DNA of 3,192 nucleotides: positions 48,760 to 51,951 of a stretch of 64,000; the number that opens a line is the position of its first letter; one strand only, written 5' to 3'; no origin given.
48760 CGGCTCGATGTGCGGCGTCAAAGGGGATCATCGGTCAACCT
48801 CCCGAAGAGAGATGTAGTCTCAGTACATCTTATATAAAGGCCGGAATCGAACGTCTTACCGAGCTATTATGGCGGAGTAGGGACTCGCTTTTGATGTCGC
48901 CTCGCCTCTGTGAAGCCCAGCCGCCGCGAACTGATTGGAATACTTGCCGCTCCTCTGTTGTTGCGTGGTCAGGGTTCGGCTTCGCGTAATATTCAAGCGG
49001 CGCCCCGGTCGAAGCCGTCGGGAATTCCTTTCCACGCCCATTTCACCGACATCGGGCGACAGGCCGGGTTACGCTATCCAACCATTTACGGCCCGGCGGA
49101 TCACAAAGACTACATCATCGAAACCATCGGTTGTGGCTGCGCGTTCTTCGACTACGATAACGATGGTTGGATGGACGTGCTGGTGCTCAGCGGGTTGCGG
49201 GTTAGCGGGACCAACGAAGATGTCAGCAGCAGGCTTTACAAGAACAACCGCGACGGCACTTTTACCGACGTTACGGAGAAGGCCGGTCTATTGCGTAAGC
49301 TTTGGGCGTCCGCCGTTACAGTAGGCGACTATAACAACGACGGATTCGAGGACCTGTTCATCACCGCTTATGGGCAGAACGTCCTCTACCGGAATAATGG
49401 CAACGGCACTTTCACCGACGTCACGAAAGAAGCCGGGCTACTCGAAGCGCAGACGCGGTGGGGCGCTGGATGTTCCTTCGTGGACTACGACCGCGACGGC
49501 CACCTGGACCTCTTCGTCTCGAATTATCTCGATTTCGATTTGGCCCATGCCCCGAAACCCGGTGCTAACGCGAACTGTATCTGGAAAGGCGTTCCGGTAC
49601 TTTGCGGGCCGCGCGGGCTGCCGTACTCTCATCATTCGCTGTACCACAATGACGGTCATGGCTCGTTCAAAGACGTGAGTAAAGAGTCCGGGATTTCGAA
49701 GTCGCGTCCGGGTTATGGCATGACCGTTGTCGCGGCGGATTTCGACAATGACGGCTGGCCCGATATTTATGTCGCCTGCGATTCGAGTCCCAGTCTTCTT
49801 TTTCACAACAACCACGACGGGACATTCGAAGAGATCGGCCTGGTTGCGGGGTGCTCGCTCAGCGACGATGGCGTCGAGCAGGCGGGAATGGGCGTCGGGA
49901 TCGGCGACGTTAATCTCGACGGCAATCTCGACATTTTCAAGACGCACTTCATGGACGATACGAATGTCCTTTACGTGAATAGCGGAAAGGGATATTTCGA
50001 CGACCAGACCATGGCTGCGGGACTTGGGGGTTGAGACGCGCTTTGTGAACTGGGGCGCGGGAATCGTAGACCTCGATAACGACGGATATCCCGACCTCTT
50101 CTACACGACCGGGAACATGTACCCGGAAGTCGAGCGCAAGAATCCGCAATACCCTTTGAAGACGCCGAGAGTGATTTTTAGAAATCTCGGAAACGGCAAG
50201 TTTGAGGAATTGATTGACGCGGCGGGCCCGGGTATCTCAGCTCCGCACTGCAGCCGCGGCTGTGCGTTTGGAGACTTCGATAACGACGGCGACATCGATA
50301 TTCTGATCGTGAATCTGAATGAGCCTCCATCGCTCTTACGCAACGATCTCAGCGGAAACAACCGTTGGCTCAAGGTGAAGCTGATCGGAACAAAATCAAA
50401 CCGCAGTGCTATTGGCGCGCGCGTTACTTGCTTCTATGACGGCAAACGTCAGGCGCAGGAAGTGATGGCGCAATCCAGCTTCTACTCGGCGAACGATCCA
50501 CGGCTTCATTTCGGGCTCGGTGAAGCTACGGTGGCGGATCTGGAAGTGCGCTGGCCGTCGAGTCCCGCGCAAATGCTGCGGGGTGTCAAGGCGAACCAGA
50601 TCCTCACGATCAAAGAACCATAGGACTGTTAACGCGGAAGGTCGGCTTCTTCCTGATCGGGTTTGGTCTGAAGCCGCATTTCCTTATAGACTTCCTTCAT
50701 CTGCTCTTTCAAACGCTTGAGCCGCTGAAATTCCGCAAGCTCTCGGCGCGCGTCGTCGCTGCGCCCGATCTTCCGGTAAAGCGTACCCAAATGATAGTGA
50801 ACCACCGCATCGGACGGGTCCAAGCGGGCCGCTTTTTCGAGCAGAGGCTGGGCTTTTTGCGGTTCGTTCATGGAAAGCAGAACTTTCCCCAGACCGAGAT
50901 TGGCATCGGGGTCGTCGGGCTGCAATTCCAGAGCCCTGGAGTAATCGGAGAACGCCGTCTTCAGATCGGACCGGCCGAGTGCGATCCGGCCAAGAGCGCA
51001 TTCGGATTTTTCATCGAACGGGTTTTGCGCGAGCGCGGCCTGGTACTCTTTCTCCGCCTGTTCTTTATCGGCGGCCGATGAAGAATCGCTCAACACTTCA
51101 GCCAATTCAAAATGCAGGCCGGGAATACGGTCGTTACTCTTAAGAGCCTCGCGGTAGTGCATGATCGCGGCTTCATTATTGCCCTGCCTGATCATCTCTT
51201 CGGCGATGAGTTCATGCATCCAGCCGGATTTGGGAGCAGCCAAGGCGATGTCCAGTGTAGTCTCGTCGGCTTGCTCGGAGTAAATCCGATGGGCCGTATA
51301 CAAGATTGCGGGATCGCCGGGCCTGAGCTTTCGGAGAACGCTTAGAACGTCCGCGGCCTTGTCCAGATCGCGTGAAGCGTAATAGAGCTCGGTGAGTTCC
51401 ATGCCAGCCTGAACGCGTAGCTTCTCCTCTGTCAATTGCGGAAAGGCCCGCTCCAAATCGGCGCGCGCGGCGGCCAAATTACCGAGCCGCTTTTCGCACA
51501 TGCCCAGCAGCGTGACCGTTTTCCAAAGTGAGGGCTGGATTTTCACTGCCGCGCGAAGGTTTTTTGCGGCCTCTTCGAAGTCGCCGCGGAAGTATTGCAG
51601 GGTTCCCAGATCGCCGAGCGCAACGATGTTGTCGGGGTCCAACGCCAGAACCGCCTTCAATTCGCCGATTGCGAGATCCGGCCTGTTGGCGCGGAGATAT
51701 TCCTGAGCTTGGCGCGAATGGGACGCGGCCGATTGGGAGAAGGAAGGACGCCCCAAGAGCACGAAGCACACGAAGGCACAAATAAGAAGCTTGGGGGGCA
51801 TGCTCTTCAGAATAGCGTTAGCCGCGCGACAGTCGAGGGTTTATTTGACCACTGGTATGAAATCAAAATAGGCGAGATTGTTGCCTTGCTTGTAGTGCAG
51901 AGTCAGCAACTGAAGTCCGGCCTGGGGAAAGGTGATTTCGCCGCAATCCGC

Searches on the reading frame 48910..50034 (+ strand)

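Call 9: search_protein_families(library=pfam, proteins=[window:48910-50034:+], max_evalue=0.001)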
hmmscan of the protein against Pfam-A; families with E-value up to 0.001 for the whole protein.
window:48910-50034:+ (374 aa): 2 families
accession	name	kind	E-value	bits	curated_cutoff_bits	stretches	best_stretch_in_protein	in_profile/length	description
PF13517.12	FG-GAP_3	-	5.9e-48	161.7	26.9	4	140-203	1-61/61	FG-GAP-like repeat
PF01839.29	FG-GAP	-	7.1e-15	55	22.1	2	133-166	2-32/37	FG-GAP repeat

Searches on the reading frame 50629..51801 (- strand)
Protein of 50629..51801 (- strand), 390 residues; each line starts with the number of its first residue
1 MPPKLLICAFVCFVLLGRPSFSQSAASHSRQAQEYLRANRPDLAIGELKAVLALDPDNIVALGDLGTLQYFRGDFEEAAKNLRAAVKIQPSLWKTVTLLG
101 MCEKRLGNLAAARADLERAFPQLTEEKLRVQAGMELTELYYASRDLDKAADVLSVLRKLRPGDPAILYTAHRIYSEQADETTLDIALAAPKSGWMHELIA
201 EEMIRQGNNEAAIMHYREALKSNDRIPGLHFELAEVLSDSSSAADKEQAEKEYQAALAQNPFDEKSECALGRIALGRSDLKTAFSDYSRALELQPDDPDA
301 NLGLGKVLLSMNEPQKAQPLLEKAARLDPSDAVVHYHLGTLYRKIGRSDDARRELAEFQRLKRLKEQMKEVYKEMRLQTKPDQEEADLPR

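Call 9: search_protein_families(library=pfam, proteins=[window:50629-51801:-], max_evalue=0.001)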
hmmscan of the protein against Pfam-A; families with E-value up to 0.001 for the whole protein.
window:50629-51801:- (390 aa): 21 families
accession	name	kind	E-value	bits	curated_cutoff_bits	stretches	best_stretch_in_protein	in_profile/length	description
PF14559.12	TPR_19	-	1.3e-26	93.1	25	3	308-357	1-50/68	Tetratricopeptide repeat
PF07719.23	TPR_2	-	5.1e-26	89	27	0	299-331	2-34/34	Tetratricopeptide repeat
PF13432.12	TPR_16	-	1.4e-24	86.6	32.7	3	302-356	1-54/65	Tetratricopeptide repeat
PF00515.34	TPR_1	-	7.4e-24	83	27.8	0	61-91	3-33/34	Tetratricopeptide repeat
PF13431.12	TPR_17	-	1.1e-23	81.9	24.4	1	320-352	1-33/34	Tetratricopeptide repeat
PF13428.12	TPR_14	-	1.5e-23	81.3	23.5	1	298-340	1-43/44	Tetratricopeptide repeat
PF13414.12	TPR_11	-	3.7e-23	81.4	26.8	1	279-310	9-40/42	TPR repeat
PF13181.12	TPR_8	-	6.4e-20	70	25.7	0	299-330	2-33/34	Tetratricopeptide repeat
PF13424.12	TPR_12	-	1.6e-16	60.7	30.1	0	269-328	8-75/77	Tetratricopeptide repeat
PF23914.1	TPR_CcmH_CycH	-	1.7e-16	60.9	42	1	256-352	42-141/158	Cytochrome c-type biogenesis protein H TPR domain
PF13371.12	TPR_9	-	1.2e-13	51.3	35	2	270-334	1-65/73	Tetratricopeptide repeat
PF12895.13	ANAPC3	-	2.5e-10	40.9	27.2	1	281-356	6-80/82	Anaphase-promoting complex, cyclosome, subunit 3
PF13174.12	TPR_6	-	5.2e-09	36.6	26.3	0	336-359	4-27/33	Tetratricopeptide repeat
PF25064.1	ARM_TT21_5th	-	1.3e-07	32.3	27.8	0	68-128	10-70/117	TT21 fifth ARM repeats domain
PF24575.1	TPR_Slam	-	1.8e-07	31.9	35.2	0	205-245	59-100/104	Surface lipoprotein assembly modifier, N-terminal TPR repeats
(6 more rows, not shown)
